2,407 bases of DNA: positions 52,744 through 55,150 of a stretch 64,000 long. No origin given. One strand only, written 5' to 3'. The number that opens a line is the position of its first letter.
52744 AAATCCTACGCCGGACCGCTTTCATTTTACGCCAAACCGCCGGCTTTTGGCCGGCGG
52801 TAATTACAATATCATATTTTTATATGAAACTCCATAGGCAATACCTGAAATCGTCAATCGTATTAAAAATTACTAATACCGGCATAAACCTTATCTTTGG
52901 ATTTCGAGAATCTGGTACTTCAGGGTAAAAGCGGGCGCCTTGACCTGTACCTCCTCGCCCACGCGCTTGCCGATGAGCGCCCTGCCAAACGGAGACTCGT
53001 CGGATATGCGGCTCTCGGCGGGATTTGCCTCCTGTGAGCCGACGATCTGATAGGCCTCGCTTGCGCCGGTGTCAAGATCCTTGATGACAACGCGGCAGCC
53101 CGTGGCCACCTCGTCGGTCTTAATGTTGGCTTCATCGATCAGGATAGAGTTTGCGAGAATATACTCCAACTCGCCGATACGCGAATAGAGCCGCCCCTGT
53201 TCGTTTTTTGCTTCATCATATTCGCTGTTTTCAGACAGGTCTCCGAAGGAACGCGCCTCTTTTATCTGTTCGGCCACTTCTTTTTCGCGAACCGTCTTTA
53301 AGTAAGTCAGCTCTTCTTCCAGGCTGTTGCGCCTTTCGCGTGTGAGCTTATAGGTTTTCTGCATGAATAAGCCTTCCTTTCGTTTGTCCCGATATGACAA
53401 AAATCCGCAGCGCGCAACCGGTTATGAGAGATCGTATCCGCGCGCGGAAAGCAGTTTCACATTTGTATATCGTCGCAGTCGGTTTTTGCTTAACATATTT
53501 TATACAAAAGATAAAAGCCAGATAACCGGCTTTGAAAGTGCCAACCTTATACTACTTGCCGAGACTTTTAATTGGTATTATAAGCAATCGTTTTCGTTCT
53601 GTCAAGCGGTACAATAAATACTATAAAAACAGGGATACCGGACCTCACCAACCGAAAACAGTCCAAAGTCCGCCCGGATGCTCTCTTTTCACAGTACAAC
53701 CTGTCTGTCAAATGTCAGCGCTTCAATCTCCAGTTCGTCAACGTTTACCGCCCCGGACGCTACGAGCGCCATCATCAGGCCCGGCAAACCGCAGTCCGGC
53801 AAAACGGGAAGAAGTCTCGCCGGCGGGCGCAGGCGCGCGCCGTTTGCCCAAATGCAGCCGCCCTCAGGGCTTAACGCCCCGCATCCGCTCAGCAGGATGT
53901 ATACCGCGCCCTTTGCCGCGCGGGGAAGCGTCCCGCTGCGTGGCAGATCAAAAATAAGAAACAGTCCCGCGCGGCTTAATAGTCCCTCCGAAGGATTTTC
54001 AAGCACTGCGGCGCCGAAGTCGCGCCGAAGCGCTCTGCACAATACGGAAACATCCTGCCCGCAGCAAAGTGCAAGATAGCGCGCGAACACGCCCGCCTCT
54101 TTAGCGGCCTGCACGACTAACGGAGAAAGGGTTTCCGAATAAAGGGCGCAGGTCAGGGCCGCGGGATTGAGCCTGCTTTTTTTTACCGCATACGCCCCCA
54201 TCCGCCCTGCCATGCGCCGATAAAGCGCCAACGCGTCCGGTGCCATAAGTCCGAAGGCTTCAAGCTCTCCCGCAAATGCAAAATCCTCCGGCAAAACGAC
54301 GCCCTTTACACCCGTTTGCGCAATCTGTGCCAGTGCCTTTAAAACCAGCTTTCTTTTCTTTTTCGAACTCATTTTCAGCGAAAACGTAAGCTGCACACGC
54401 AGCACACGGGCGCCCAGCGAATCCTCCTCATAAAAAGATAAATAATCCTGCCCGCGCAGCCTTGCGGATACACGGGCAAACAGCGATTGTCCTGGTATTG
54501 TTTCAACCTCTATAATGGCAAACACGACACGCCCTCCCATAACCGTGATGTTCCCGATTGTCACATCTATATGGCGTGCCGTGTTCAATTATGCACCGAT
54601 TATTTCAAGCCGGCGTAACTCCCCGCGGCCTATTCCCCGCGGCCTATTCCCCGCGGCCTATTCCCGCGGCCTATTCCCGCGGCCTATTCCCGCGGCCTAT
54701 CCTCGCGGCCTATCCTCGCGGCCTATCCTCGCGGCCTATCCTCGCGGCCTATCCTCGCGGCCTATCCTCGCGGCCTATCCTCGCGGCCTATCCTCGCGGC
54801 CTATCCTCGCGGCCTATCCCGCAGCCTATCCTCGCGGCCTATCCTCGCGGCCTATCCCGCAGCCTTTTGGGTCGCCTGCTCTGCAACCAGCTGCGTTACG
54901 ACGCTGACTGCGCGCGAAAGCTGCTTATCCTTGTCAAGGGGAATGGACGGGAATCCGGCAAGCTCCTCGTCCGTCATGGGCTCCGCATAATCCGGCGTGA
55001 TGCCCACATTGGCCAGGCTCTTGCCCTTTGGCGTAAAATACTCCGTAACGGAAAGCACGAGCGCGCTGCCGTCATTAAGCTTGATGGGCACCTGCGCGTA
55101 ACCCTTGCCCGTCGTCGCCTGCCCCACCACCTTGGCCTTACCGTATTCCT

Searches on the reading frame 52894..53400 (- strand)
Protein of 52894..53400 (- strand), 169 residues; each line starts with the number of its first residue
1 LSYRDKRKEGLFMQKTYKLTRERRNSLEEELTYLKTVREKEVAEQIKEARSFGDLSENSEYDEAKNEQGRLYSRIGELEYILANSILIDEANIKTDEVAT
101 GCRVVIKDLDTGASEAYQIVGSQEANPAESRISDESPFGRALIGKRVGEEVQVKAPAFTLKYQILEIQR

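Call 7: search_protein_families(library=pfam, proteins=[window:52894-53400:-])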
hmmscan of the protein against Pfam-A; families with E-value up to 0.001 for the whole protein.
window:52894-53400:- (169 aa): 2 families
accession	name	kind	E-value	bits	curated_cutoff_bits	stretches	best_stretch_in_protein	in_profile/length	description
PF01272.25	GreA_GreB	-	3e-26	91.7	26.9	1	95-168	3-76/77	Transcription elongation factor, GreA/GreB, C-term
PF03449.20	GreA_GreB_N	-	7e-25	87.5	24.5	1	18-84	2-68/71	Transcription elongation factor, N-terminal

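Call 52: find_encoding_contigs(protein=window:52894-53364:-, flank=4000, max_places=10)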
Protein window:52894-53364:- (157 aa): 1 contig read that carries it; 1 place shown.
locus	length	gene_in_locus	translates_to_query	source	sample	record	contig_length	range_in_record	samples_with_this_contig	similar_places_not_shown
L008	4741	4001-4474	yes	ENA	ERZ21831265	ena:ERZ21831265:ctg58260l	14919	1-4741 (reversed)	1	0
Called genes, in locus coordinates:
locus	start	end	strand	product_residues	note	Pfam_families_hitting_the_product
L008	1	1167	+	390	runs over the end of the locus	PF24568:CC_PcsB, PF01551:Peptidase_M23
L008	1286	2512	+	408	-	PF22694:CtpB_N-like (weak), PF00595:PDZ, PF13180:PDZ_2 (weak), PF17820:PDZ_6 (weak), PF03572:Peptidase_S41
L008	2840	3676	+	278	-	-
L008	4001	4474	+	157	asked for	PF03449:GreA_GreB_N, PF01272:GreA_GreB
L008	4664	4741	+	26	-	?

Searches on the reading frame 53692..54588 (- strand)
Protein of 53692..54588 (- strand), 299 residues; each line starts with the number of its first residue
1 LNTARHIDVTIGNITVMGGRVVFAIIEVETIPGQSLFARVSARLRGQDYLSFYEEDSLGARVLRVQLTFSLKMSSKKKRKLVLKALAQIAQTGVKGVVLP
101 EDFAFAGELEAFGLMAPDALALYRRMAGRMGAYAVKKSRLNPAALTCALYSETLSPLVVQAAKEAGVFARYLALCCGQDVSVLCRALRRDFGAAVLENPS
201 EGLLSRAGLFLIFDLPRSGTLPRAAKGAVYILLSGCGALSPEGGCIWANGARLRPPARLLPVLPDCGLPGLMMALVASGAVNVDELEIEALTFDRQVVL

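Call 7: search_protein_families(library=pfam, proteins=[window:53692-54588:-])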
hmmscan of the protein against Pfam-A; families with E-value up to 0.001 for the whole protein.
window:53692-54588:- (299 aa): 0 families

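Call 29: search_protein_families(library=ncbifam, proteins=[window:53692-54534:-], max_evalue=0.1)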
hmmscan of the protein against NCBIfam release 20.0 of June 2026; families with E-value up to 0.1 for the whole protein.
window:53692-54534:- (281 aa): 0 families

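Call 35: find_encoding_contigs(protein=window:53692-54525:-, flank=3000, max_places=10)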
Protein window:53692-54525:- (278 aa): 1 contig read that carries it; 1 place shown.
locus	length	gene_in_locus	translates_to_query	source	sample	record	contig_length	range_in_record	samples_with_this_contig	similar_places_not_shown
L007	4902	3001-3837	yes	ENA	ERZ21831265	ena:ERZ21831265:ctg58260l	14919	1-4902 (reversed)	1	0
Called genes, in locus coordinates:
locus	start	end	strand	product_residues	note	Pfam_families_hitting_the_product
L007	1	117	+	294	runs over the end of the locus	PF18075:FtsX_ECD, PF02687:FtsX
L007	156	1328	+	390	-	PF24568:CC_PcsB, PF01551:Peptidase_M23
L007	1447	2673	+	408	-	PF22694:CtpB_N-like (weak), PF00595:PDZ, PF13180:PDZ_2 (weak), PF17820:PDZ_6 (weak), PF03572:Peptidase_S41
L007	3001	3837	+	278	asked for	-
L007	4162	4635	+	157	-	PF03449:GreA_GreB_N, PF01272:GreA_GreB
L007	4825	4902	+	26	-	?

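Call 44: search_solved_structures(query=window:53692-54525:-, max_evalue=1)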
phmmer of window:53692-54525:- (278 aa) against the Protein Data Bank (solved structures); distinct sequences matched with E-value up to 1: 2.
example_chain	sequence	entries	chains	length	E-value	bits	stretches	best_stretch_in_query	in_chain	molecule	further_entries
4fqd_A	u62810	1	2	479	0.17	14.6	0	211-273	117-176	NikO protein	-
9mug_A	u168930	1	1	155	0.63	12.7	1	119-171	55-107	HORMA domain-containing protein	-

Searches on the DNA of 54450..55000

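Call 32: search_rna_families(source=window, start=54450, end=55000, threshold=evalue, max_evalue=10)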
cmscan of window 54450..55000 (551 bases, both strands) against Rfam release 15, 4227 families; matches with E-value up to 10: 2.
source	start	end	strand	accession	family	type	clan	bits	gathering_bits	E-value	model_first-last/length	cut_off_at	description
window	54474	54534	-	RF03134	S6-S18-Chlorobi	Cis-reg; leader;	-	16.4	47.4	3.1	1-76/76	no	S6-S18-Chlorobi ribosomal protein leader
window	54677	54723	-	RF01297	sR40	Gene; snRNA; snoRNA; CD-box;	-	13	50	6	1-61/61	no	Small nucleolar RNA sR40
